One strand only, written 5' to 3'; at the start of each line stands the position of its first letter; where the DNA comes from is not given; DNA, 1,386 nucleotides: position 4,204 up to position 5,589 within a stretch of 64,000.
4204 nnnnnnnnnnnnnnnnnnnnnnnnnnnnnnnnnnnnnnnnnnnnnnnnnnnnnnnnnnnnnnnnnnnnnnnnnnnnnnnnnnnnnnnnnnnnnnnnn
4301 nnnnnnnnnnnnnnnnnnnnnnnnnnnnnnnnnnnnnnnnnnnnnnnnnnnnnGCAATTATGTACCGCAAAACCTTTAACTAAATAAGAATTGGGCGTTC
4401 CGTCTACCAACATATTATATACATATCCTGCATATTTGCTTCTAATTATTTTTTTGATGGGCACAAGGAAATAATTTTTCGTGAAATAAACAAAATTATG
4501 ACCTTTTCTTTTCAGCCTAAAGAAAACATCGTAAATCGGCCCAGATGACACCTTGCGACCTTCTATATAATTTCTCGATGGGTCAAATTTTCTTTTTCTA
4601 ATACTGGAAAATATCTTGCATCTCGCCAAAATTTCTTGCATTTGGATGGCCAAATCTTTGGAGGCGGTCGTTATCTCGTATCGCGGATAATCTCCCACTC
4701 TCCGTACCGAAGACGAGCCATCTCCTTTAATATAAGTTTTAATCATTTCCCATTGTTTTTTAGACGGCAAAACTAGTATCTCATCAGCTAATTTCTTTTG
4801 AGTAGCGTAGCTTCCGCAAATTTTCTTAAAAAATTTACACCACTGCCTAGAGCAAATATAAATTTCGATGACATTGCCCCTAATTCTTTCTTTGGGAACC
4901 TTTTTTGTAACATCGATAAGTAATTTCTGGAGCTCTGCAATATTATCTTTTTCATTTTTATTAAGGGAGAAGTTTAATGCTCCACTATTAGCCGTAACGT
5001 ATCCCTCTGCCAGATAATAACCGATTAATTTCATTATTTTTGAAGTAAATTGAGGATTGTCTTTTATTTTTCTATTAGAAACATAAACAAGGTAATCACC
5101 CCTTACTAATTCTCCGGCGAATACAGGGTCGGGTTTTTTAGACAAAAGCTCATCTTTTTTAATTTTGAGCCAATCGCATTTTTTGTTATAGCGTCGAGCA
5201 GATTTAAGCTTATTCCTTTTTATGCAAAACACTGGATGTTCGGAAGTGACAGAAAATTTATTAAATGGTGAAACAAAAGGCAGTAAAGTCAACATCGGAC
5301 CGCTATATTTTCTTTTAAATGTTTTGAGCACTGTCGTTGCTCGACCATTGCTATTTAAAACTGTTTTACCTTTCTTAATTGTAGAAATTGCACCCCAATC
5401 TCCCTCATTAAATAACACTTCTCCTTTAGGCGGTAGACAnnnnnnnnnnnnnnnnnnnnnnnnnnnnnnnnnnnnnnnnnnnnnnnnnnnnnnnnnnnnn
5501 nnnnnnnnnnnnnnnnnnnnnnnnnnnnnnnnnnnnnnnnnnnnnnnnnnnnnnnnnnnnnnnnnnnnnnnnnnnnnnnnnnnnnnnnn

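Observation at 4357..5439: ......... intein inserted at the Fe-S ligand cysteine of IscU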

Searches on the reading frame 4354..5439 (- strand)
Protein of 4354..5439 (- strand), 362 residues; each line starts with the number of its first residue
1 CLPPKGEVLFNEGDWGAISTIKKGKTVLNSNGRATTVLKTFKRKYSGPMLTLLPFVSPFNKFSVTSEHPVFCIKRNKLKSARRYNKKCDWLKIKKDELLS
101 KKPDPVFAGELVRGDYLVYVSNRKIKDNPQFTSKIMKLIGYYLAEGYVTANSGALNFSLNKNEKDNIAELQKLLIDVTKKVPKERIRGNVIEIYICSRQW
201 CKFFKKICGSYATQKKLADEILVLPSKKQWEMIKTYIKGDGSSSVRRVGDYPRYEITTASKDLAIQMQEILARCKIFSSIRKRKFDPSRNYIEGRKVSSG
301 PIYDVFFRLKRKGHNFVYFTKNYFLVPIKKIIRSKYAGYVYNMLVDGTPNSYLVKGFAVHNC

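Call 7: search_protein_families(library=ncbifam, proteins=[window:4354-5439:-], max_evalue=1)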
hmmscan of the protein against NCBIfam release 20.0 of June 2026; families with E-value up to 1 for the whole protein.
seq(362 aa): 4 families
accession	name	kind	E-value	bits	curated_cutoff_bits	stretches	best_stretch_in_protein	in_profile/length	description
NF045703.1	rSAM_Tes_intein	exception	1e-09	36.8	1700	1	125-362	361-611/1040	tetraether lipid synthase Tes, intein-containing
NF011303.0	PRK14715.1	equivalog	9.5e-09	32.9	1585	1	134-317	1119-1302/1627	DNA-directed DNA polymerase II large subunit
NF011287.0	PRK14698.1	equivalog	6.3e-08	31.1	1238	1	108-301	365-551/1017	V-type ATP synthase subunit A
TIGR01443.1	intein_Cterm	domain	0.1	12.9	15.6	1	339-362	1-24/24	intein C-terminal splicing region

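Call 9: search_solved_structures(query=window:4354-5439:-, max_evalue=1, show_alignments=3)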
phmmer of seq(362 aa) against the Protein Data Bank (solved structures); distinct sequences matched with E-value up to 1: 4.
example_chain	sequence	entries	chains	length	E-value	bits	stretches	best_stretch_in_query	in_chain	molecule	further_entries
7qsu_A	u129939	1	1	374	3.9e-05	26.1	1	119-290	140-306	V-ATPase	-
7qss_A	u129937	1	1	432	4.9e-05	25.8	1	120-290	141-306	V-type ATP synthase alpha chain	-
2cw7_A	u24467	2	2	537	0.00091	21.6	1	133-267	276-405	Endonuclease PI-PkoII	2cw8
5yo8_A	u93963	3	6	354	0.18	14.1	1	90-139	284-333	Tetraprenyl-beta-curcumene synthase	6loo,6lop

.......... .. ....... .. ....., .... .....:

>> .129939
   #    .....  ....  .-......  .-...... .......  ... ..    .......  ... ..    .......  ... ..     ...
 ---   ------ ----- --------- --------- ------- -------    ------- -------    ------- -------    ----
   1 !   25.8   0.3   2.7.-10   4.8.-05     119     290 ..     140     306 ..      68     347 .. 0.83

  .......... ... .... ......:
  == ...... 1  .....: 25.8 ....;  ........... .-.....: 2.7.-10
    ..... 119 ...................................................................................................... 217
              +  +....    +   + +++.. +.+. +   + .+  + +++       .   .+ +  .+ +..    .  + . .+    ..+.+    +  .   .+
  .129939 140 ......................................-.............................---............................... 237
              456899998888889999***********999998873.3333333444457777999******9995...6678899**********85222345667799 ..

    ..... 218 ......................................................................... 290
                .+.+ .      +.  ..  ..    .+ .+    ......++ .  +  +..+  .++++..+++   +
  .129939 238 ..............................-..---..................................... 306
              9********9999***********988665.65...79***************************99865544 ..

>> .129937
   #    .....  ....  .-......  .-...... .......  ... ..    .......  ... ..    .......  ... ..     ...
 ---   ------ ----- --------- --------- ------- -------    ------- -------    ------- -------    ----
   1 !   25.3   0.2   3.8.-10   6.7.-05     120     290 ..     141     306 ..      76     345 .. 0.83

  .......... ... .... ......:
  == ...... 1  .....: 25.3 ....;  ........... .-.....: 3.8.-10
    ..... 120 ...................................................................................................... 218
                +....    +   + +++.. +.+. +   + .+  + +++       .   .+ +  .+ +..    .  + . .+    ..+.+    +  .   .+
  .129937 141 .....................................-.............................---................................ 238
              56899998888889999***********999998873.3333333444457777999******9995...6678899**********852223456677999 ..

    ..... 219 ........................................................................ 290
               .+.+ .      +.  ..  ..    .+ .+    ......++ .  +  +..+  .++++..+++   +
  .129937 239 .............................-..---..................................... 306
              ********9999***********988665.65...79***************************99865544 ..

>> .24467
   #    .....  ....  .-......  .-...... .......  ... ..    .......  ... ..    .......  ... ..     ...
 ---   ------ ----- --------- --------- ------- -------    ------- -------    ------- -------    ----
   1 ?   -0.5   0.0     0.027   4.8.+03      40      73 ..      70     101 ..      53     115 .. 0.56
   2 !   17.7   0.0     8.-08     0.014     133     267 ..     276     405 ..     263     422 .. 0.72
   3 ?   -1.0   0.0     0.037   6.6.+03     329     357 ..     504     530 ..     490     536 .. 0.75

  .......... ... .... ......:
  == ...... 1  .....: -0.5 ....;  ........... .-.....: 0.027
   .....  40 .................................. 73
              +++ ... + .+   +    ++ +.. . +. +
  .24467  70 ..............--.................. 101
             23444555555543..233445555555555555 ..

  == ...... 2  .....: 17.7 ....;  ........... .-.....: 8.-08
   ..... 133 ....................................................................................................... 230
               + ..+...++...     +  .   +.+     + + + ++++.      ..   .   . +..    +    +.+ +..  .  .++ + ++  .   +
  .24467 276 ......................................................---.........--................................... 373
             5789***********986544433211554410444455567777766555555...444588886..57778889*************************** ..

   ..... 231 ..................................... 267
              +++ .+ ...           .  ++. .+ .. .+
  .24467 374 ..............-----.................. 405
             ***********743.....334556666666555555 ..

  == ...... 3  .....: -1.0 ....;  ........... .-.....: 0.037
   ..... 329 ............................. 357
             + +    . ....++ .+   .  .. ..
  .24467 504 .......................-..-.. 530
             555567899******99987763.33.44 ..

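Call 26: find_related_loci(query=A1, collection=genome_contigs, flank=4000)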
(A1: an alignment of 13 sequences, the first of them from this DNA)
Query A1 (362 aa) in genome_contigs; peptide patterns used: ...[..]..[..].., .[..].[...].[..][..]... (x = any residue, [..] = any of these).
214 stretches matched a pattern; 203 encode a relative of the query (tblastn E <= 1e-3); the best 80 are kept; 80 distinct loci.
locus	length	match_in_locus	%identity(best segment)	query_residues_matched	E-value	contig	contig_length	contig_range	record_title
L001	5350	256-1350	59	1-362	1e-137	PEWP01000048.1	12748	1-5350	MAG: bacterium (Candidatus Gribaldobacteria) CG07_land_8_20_14_0_80_33_18 CG07_land_8_20_14_0.80_scaffold_6092_c, whole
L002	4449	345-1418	55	1-362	5e-132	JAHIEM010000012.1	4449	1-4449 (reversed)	MAG: Nanoarchaeota archaeon isolate KR11_0.1_MetaG.mb.19 KR11_0.1_MetaG.mb.19_k141_75809, whole genome shotgun sequence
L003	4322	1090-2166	53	1-362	2e-119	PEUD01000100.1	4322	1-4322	MAG: Candidatus Omnitrophica bacterium CG02_land_8_20_14_3_00__42_8 CG02_land_8_20_14_3.00_150_scaffold_15690_c, whole g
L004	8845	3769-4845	51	1-362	2e-118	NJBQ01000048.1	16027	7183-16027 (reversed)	MAG: Candidatus Aerophobetes bacterium Ae_b3a 2928, whole genome shotgun sequence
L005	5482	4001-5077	51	1-362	5e-117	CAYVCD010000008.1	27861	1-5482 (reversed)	MAG TPA_asm: uncultured Planctomycetia bacterium isolate SRP178699_co1_431 genome assembly, contig: NODE_1863_length_278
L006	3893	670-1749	52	1-362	7e-118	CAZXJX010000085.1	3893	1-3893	MAG TPA_asm: uncultured Planctomycetia bacterium isolate SRP090828_co1_14 genome assembly, contig: NODE_7176_length_3893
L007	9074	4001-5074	51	1-362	8e-114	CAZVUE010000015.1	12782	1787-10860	MAG TPA_asm: uncultured bacterium isolate binchicken_co387_542 genome assembly, contig: NODE_6148_length_12782_cov_9.320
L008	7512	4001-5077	51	1-362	9e-113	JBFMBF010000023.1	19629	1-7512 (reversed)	MAG: Candidatus Hadarchaeota archaeon isolate MAG157 MAG157_23, whole genome shotgun sequence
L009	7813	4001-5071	50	1-362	1e-112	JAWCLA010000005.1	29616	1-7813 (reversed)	MAG: Candidatus Aenigmatarchaeota archaeon isolate JZ-2_201705_bins_163 JZ-2_201705_bins_163_scaffold_5, whole genome sh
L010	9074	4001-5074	51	1-362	2e-112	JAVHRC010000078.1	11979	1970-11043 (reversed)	MAG: Candidatus Aenigmatarchaeota archaeon isolate WB01no19_42_17 NODE_4030_length_11979_cov_9.043693, whole genome shot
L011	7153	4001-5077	50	1-362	4e-112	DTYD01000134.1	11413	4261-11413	MAG TPA_asm: Hadesarchaea archaeon isolate UWMA-0211 k99_502457, whole genome shotgun sequence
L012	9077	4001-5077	48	1-362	5e-111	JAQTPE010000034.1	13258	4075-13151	MAG: Candidatus Omnitrophota bacterium isolate STB_109 NODE_11564_length_13258_cov_3.411774_Sandtown_B, whole genome sho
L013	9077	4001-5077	48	1-362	6e-112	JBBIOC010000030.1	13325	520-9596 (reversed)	MAG: Candidatus Omnitrophota bacterium isolate RVF170221_bin_270 NODE_567_length_13325_cov_4.204597, whole genome shotgu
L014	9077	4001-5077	49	1-362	2e-110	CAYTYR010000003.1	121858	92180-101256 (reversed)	MAG TPA_asm: uncultured Clostridia bacterium isolate binchicken_co220_96 genome assembly, contig: NODE_45_length_121858_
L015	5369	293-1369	50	1-362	2e-110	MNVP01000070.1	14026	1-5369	MAG: Candidatus Omnitrophica bacterium CG1_02_40_15 cg1_0.2_scaffold_4053_c, whole genome shotgun sequence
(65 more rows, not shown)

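Call 38: predict_structure(alignment_id=A1)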
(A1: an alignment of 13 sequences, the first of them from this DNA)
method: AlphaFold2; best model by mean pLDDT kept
length: 362 residues; sequences in the alignment: 13
mean_pLDDT: 87.3   pTM: 0.87
mean pLDDT of the five models: 87.3, 86.8, 86.0, 85.6, 77.8
residues with pLDDT >= 90: 227; 70-90: 99; 50-70: 35; < 50: 1
segments of 3 or more residues with pLDDT < 50: none
pLDDT, mean of each block of 10 residues (from residue 1): 94 87 93 93 96 91 96 83 58 72 91 93 92 96 83 86 91 94 89 92 90 86 93 91 81 89 93 91 71 61 87 71 91 96 89 95 75
secondary structure, 60 per line:
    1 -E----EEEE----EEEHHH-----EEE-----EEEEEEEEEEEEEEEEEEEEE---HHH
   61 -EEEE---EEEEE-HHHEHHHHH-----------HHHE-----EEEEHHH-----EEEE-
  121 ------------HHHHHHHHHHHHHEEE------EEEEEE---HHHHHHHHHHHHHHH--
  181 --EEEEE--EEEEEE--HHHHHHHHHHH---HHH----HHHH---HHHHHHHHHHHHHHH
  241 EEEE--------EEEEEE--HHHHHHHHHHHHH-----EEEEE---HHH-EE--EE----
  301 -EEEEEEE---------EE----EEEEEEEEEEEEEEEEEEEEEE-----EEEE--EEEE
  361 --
elements in order: E7-10 E15-17 E26-28 E34-54 E62-65 E69-73 H79-83 E104-107 E116-119 H133-145 E146-148 E155-160 H164-178 E183-187 E190-195 H198-208 H219-222 H226-240 E241-244 E253-258 H261-273 E279-283 E302-308 E324-345 E351-354 E357-360

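Call 42: fold_search(model_id=the predicted structure, library=pdb)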
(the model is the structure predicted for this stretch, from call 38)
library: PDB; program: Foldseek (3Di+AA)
matches with E <= 10: 695; with E <= 0.001: 84
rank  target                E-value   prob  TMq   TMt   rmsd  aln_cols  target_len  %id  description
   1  7qsu                  2.5e-21  1.00  0.70  0.69   6.5       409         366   18  Crystal structure of homing endonuclease-associated TliVMA intein (C1A, d333-339) (released 2022-03-30)
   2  7qss                  2.9e-19  1.00  0.68  0.58   7.2       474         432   14  Crystal structure of homing endonuclease-associated TliVMA intein (C1A) (released 2022-03-30)
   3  1ef0_A                1.1e-17  1.00  0.61  0.53   8.3       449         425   12  CRYSTAL STRUCTURE OF PI-SCEI MINIPRECURSOR (released 2000-06-07)
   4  1vde_A                1.4e-16  1.00  0.62  0.54   6.2       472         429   10  PI-SCEI, A HOMING ENDONUCLEASE WITH PROTEIN SPLICING ACTIVITY (released 1998-04-08)
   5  1jva_B                4.8e-16  1.00  0.61  0.53   8.2       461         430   10  CRYSTAL STRUCTURE OF THE VMA1-DERIVED ENDONUCLEASE BEARING THE N AND C EXTEIN PROPEPTIDES (released 2002-08-29)
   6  1vde_B                6.8e-16  1.00  0.63  0.55   6.4       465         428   11  PI-SCEI, A HOMING ENDONUCLEASE WITH PROTEIN SPLICING ACTIVITY (released 1998-04-08)
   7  1dfa                  1.0e-15  1.00  0.60  0.55   8.7       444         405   12  CRYSTAL STRUCTURE OF PI-SCEI IN C2 SPACE GROUP (released 1999-12-08)
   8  1jva_A                4.9e-15  1.00  0.62  0.54   8.1       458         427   10  CRYSTAL STRUCTURE OF THE VMA1-DERIVED ENDONUCLEASE BEARING THE N AND C EXTEIN PROPEPTIDES (released 2002-08-29)
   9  1lws_A                6.6e-15  1.00  0.63  0.55   8.1       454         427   12  Crystal structure of the intein homing endonuclease PI-SceI bound to its recognition sequence (released 2002-09-27)
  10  2cw7                  8.8e-15  1.00  0.65  0.46   8.4       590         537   12  Crystal structure of intein homing endonuclease II (released 2006-04-18)
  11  7qst                  1.3e-14  1.00  0.61  0.61   6.6       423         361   13  Crystal structure of homing endonuclease-associated PhoVMA intein (C1A) (released 2022-03-30)
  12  1dq3                  2.6e-14  1.00  0.60  0.50   7.3       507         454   12  CRYSTAL STRUCTURE OF AN ARCHAEAL INTEIN-ENCODED HOMING ENDONUCLEASE PI-PFUI (released 2000-07-05)
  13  1um2_B                3.0e-14  1.00  0.63  0.56   8.5       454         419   10  Crystal Structure of the Vma1-Derived Endonuclease with the Ligated Extein Segment (released 2004-09-22)
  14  1ef0_B                5.0e-14  1.00  0.57  0.53   7.6       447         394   12  CRYSTAL STRUCTURE OF PI-SCEI MINIPRECURSOR (released 2000-06-07)
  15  1um2_A                5.6e-14  1.00  0.60  0.54   7.4       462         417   11  Crystal Structure of the Vma1-Derived Endonuclease with the Ligated Extein Segment (released 2004-09-22)
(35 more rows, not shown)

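Call 61: search_protein_representatives(alignment_id=A1)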
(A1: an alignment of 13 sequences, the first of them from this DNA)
Query: 13 sequences, 359 profile positions. Proteins with E-value up to 0.001 (for the whole library): 11165; up to 1e-10: 6309; up to 1e-30: 918. The best 150 are listed.
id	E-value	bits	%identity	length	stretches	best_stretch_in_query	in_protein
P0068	3.7e-167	572.4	-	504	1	1-359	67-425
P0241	4.0e-166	569.0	-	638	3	1-359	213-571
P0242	2.7e-120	418.3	-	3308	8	4-358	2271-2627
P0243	1.2e-112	393.1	-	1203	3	1-359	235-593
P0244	4.5e-108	378.1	-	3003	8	8-359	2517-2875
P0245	4.4e-105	368.2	-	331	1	1-270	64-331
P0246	2.6e-103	362.4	-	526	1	7-359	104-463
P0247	1.6e-101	356.5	-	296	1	136-359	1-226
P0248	1.6e-100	353.2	-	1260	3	1-359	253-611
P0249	2.3e-96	339.5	-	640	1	1-359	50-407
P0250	1.0e-90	321.0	-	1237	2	1-359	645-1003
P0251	2.2e-86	306.7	-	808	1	1-359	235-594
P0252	2.0e-83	297.0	-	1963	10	1-279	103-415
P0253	6.2e-82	292.1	-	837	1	1-359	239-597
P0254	1.1e-79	284.7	-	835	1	1-359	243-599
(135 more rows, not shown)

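Call 72: find_related_loci(query=A1, collection=viral_contigs, flank=3000)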
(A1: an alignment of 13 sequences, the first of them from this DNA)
Query A1 (362 aa) in viral_contigs; peptide patterns used: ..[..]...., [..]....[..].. (x = any residue, [..] = any of these).
546 stretches matched a pattern; 169 encode a relative of the query (tblastn E <= 1e-3); the best 80 are kept; 80 distinct loci.
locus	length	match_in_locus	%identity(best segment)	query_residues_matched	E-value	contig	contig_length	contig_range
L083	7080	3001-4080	33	1-362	7e-45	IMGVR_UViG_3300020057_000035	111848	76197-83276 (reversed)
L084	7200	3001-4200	29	1-362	1e-32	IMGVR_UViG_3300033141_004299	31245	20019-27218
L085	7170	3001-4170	25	1-362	1e-28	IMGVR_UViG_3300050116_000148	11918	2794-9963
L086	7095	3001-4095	27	1-362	1e-28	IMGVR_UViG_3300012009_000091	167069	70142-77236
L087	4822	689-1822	28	1-362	2e-28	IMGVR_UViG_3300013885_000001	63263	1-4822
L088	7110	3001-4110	27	1-362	2e-28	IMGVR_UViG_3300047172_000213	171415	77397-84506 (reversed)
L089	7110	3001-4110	27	1-362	2e-28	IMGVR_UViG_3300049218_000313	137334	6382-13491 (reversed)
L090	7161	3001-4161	27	1-362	3e-28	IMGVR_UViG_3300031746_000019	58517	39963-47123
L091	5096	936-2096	27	1-362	3e-28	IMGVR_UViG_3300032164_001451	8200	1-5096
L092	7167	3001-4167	28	1-362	2e-27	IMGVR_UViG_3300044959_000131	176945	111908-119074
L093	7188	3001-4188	26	1-361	3e-27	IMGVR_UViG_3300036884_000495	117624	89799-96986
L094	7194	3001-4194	27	1-362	4e-27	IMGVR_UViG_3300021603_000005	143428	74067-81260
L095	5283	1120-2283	26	1-362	2e-27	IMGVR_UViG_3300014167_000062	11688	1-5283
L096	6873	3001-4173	26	1-362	4e-27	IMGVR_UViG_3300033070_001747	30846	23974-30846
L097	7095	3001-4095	26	1-362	1e-27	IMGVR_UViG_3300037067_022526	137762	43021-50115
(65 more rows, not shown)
